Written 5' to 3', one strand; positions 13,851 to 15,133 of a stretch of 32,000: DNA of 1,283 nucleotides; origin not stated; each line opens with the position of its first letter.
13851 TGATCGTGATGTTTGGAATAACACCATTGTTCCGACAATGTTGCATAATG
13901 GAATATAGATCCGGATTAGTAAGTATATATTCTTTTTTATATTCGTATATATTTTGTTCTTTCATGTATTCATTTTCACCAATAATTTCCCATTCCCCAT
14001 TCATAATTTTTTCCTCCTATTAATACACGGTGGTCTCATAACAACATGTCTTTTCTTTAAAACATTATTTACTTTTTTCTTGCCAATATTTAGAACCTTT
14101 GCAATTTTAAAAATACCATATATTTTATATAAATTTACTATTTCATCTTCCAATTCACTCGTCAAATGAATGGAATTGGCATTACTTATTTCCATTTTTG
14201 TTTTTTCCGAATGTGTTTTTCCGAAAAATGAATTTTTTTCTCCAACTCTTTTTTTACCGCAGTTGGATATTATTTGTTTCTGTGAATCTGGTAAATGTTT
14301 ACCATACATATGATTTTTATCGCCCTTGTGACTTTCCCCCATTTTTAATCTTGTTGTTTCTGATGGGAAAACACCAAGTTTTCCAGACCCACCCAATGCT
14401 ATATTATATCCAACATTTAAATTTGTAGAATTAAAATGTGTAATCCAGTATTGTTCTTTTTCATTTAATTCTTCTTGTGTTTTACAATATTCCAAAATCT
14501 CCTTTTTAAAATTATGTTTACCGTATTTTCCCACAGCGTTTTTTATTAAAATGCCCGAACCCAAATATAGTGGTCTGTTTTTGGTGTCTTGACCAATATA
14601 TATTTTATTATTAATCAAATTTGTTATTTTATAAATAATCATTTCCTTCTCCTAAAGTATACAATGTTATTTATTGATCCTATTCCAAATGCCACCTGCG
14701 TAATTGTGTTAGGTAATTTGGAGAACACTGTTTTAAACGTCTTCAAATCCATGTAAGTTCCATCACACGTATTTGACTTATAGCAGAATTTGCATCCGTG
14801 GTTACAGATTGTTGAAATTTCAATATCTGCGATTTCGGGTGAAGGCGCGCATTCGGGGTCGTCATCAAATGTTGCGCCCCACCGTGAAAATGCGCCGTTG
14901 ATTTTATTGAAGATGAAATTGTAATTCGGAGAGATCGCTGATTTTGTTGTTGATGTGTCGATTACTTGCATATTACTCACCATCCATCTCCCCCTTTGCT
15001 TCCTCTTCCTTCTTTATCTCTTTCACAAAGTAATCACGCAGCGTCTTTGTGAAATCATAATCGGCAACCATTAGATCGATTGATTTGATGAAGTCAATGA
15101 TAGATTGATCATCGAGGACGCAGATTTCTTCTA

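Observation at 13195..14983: Radical SAM gene cut in two by a free-standing GIY-YIG endonuclease gene, with all three ORFs joined by ATGA overlaps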

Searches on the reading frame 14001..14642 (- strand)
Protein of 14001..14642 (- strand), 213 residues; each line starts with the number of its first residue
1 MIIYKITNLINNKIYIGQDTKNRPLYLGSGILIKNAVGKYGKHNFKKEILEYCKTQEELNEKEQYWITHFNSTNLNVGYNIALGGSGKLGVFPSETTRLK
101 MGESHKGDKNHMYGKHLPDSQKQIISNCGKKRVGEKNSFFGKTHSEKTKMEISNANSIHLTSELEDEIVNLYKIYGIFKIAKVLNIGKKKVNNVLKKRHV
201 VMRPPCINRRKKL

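Call 3: search_protein_families(library=pfam, proteins=[window:14001-14642:-], max_evalue=0.01)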
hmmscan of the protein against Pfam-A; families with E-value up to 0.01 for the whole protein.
window:14001-14642:- (213 aa): 3 families
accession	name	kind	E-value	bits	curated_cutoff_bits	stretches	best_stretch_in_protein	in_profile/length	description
PF07460.16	NUMOD3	-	3.5e-13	49.7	20.4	2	94-117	5-28/37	NUMOD3 motif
PF01541.30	GIY-YIG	-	1.6e-06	28.8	22.6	1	2-75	3-77/78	GIY-YIG catalytic domain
PF19835.5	SegE_GIY-YIG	-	0.00016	22.4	25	1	26-65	60-99/123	Putative endonuclease segE, GIY-YIG domain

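Call 11: find_encoding_contigs(protein=window:14001-14642:-, flank=10000, max_places=6)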
Protein window:14001-14642:- (213 aa): 5 contigs read that carry it; 4 places shown.
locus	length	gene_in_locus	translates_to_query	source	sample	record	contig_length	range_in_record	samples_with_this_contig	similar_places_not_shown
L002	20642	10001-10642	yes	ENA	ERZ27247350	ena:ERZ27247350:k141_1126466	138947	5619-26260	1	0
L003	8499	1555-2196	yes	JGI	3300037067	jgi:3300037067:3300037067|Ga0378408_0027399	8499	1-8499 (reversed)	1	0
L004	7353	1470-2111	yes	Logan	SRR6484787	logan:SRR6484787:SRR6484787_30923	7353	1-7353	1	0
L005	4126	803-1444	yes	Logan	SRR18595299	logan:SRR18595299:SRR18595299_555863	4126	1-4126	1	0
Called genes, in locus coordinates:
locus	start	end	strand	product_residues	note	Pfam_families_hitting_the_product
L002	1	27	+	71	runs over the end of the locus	-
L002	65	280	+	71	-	-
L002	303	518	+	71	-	-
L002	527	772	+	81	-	-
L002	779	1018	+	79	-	-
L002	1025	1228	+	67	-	-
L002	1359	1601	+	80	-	-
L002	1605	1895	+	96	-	-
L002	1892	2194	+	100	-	-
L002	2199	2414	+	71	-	-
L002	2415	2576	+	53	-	-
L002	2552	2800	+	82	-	-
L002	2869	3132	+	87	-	-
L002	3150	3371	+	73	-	-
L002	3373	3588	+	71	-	-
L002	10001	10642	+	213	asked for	PF01541:GIY-YIG (weak), PF07460:NUMOD3 (weak)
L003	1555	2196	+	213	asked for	PF01541:GIY-YIG (weak), PF07460:NUMOD3 (weak)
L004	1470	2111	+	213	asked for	PF01541:GIY-YIG (weak), PF07460:NUMOD3 (weak)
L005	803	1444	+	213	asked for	PF01541:GIY-YIG (weak), PF07460:NUMOD3 (weak)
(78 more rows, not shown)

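Call 15: find_related_loci(query=window:14001-14642:-, collection=viral_contigs, flank=4000)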
Query window:14001-14642:- (213 aa) in viral_contigs; peptide patterns used: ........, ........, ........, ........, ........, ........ (x = any residue, [..] = any of these).
259 stretches matched a pattern; 235 encode a relative of the query (tblastn E <= 1e-3); the best 80 are kept; 80 distinct loci.
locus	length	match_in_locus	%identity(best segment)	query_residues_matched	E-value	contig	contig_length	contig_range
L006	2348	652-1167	47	1-155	4e-36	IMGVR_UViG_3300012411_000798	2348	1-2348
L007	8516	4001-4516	47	1-155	5e-36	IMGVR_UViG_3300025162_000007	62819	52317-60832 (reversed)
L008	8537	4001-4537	41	1-153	1e-34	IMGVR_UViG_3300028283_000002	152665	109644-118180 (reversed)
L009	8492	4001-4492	45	1-155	2e-34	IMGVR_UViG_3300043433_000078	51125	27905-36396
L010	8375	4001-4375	49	1-132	2e-33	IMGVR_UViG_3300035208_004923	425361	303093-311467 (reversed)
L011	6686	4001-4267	66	1-89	4e-33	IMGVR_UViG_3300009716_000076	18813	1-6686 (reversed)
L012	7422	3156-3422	66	1-89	4e-33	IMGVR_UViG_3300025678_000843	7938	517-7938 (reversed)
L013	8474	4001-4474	43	1-155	2e-32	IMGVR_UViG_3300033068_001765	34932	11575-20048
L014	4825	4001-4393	51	1-114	3e-31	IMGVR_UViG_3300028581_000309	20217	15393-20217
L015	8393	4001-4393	51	1-114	3e-31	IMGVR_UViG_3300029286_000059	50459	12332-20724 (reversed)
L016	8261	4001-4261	63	1-87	1e-30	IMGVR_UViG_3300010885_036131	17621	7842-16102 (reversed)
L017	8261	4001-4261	61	1-87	2e-30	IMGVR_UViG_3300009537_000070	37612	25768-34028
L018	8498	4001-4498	43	1-155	4e-29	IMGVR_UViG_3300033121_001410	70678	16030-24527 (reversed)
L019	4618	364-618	60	1-85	1e-27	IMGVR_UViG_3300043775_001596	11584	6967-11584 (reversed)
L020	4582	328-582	60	1-85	1e-27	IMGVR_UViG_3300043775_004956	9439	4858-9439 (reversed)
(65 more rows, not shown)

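Call 30: find_homologous_proteins(query=window:14001-14642:-, max_evalue=1e-10)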
Query window:14001-14642:- (213 aa): 1232 proteins with E <= 1e-10 among 1758 candidates; the best 120 are listed.
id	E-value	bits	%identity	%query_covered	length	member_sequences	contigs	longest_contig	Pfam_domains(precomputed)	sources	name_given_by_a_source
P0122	2.9e-136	470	100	100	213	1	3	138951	PF07460.17,PF01541.31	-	-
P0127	6.9e-64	233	57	96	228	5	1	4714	PF07460.17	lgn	-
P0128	9.2e-63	230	57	95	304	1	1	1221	PF07460.17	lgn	-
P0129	1.9e-61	225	58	96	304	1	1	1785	PF07460.17,PF13384.13,PF13518.13,PF19835.7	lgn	-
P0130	2.1e-59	219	55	95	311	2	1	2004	PF07460.17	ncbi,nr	ncbi:MAG: hypothetical protein HQ536_01105 [Parcubacteria group bacterium]|nr:hypothetical protein [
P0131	2.5e-57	212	53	95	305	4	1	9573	PF07460.17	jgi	-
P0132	5.5e-42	162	52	71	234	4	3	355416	PF07460.17,PF20987.4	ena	-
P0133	6.5e-42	162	54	72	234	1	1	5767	PF07460.17,PF01541.31,PF20987.4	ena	-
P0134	9.3e-42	161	47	77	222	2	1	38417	PF07460.17,PF01541.31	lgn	-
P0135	1.5e-41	160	47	75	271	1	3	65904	PF07460.17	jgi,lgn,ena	-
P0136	2.7e-41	160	54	71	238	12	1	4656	PF07460.17,PF20987.4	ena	-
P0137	6.2e-40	155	53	72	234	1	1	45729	PF07460.17,PF20987.4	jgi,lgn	-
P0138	1.9e-38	150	50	73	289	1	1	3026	PF07460.17,PF01541.31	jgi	jgi:group I intron endonuclease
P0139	3.5e-38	149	47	72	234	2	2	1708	PF07460.17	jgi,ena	jgi:hypothetical protein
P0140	8.0e-38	148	47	73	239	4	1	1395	PF07460.17,PF01541.31,PF20987.4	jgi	jgi:hypothetical protein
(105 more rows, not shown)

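Call 31: find_encoding_contigs(protein=P0127, flank=3000, max_places=2)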
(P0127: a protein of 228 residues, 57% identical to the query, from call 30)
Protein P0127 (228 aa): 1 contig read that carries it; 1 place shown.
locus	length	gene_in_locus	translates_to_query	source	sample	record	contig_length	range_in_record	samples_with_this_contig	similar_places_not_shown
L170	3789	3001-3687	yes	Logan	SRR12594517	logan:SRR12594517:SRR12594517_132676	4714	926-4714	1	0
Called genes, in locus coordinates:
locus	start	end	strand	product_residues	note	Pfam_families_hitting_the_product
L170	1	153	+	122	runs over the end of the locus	-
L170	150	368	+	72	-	-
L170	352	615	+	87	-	-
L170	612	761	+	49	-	-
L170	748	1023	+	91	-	-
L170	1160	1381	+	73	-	-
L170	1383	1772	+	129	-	-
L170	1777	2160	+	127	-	-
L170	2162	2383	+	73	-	-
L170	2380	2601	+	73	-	-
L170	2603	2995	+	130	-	-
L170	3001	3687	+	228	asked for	PF07460:NUMOD3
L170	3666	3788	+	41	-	?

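Call 32: find_encoding_contigs(protein=P0131, flank=3000, max_places=2)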
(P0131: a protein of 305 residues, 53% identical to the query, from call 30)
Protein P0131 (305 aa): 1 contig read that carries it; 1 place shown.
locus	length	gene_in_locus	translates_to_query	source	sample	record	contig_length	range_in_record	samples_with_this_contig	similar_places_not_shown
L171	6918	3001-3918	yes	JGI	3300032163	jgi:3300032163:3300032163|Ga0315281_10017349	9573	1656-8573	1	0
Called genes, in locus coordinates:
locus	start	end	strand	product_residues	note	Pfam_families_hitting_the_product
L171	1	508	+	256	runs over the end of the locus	-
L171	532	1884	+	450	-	-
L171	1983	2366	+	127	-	-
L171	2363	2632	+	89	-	-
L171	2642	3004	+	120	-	-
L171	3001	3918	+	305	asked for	PF07460:NUMOD3 (weak)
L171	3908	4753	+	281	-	PF13186:SPASM (weak)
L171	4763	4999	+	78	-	-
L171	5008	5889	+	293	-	PF04055:Radical_SAM (weak)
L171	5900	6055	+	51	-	-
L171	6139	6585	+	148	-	-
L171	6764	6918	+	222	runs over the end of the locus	PF08241:Methyltransf_11, PF13649:Methyltransf_25 (weak)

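Call 35: find_encoding_contigs(protein=P0130, flank=3000, max_places=2)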
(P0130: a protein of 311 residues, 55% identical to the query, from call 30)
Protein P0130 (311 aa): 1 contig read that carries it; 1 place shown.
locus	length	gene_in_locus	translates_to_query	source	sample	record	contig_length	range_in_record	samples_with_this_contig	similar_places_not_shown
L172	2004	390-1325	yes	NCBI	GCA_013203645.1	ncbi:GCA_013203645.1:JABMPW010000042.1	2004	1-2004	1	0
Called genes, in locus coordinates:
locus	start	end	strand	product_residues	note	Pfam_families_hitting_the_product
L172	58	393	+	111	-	-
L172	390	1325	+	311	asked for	PF07460:NUMOD3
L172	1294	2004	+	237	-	?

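Call 36: find_encoding_contigs(protein=P0129, flank=3000, max_places=2)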
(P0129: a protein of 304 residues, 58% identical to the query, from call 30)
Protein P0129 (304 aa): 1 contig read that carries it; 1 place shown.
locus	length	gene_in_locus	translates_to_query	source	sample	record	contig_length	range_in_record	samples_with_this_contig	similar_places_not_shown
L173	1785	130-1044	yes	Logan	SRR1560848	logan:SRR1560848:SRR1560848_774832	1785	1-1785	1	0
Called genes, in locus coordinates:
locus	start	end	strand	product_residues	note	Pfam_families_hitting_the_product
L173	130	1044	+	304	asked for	PF19835:SegE_GIY-YIG (weak), PF13384:HTH_23 (faint), PF13518:HTH_28 (faint), PF07460:NUMOD3 (weak)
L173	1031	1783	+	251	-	?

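Call 38: search_protein_families(library=phrogs, proteins=[window:14001-14642:-], max_evalue=0.001)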
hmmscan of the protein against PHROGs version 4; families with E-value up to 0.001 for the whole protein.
window:14001-14642:- (213 aa): 6 families
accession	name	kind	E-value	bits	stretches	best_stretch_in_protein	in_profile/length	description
phrog_314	-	DNA, RNA and nucleotide metabolism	7.6e-40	138.4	1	2-197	180-376/574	homing endonuclease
phrog_7168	-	DNA, RNA and nucleotide metabolism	6.7e-16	59.6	1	2-156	3-184/284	homing endonuclease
phrog_19446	-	DNA, RNA and nucleotide metabolism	1.9e-10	41.7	1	3-110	4-118/254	homing endonuclease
phrog_447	-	other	1.8e-07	32.1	1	2-71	28-114/148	NAD synthetase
phrog_5123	-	DNA, RNA and nucleotide metabolism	9.5e-07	29.9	1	2-107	3-114/152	homing endonuclease with GIY-YIG motif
phrog_32884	-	unknown function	0.00027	22.3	0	114-159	31-68/71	-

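Call 39: search_protein_families(library=ncbifam, proteins=[window:14001-14642:-], max_evalue=0.01)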
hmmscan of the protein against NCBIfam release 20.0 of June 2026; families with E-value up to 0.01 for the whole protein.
window:14001-14642:- (213 aa): 1 family
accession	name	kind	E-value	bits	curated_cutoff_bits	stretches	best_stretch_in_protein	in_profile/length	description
TIGR01453.1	grpIintron_endo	subfamily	1.2e-27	97.4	56.05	1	3-198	4-204/215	group I intron endonuclease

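Call 81: search_solved_structures(query=window:14001-14642:-, max_evalue=0.01, show_alignments=2)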
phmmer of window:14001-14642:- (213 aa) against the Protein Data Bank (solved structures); distinct sequences matched with E-value up to 0.01: 2.
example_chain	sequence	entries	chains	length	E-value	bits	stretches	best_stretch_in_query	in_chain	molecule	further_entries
1ln0_A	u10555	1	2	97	0.0018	21.2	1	3-82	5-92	intron-associated endonuclease 1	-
1mk0_A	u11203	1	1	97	0.0065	19.4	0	3-82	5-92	Intron-associated endonuclease 1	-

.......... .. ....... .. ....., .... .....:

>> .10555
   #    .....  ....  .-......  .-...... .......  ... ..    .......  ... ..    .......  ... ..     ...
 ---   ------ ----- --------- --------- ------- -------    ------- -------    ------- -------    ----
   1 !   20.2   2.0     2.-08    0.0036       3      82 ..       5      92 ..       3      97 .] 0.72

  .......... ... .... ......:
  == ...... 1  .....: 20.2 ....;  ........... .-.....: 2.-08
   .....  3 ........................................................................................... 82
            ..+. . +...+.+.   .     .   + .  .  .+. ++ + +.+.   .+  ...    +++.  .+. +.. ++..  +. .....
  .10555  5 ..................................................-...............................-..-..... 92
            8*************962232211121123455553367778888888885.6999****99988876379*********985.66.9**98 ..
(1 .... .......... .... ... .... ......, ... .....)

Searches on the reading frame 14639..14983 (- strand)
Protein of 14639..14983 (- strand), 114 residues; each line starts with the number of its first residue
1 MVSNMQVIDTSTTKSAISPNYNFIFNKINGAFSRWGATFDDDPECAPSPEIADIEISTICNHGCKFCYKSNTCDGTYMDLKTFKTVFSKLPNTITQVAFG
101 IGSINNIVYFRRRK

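Call 3: search_protein_families(library=pfam, proteins=[window:14639-14983:-], max_evalue=0.01)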
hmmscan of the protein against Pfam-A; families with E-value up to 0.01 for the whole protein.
window:14639-14983:- (114 aa): 1 family
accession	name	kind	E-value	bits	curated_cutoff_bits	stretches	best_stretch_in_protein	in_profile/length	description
PF04055.27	Radical_SAM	-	0.0019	18.8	29.5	1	54-102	1-54/166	Radical SAM superfamily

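Call 23: list_cluster_members(proteins=[window:14639-14983:-, window:14001-14642:-, window:13195-14004:-])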
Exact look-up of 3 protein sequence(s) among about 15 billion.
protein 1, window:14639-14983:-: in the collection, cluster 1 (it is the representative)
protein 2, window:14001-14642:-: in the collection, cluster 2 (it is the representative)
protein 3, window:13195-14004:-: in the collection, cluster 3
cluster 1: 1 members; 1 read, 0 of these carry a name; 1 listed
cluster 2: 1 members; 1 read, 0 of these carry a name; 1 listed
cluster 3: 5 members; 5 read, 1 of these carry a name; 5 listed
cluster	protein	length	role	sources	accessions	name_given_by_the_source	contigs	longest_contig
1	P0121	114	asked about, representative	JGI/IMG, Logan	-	-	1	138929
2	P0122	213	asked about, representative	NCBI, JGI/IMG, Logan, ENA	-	-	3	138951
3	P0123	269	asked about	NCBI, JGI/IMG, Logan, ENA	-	-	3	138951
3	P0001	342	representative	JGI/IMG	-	-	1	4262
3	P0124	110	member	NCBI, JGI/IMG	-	-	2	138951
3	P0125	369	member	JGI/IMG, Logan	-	radical SAM protein with 4Fe4S-binding SPASM domain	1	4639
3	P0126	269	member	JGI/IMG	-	-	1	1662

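Call 25: find_encoding_contigs(protein=P0126, flank=5000, max_places=5)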
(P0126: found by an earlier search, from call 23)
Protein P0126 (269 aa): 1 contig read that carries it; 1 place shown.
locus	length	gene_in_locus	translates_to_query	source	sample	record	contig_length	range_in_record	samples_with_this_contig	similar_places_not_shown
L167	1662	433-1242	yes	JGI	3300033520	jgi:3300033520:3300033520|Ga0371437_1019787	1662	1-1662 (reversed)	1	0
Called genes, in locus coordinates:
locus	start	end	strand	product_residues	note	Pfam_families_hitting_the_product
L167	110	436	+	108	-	PF07460:NUMOD3 (weak)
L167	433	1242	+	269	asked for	PF13186:SPASM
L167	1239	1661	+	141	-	?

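Call 26: find_encoding_contigs(protein=P0125, flank=5000, max_places=3)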
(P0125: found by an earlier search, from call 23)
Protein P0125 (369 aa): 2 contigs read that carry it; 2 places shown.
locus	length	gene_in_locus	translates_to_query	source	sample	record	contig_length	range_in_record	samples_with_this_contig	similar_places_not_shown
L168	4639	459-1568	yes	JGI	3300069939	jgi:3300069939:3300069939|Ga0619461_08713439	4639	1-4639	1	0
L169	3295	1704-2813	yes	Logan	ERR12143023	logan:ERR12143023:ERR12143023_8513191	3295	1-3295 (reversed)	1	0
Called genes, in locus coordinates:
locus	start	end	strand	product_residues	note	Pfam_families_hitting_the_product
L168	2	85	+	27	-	?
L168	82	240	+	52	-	-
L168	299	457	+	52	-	-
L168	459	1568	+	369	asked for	PF04055:Radical_SAM, PF13186:SPASM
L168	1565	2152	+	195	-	-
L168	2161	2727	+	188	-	-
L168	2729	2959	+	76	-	-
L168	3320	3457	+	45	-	-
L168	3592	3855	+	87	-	-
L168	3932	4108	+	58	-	-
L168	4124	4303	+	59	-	-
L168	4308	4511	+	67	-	-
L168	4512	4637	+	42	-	?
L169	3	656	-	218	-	?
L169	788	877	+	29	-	-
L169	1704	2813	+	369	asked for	PF04055:Radical_SAM, PF13186:SPASM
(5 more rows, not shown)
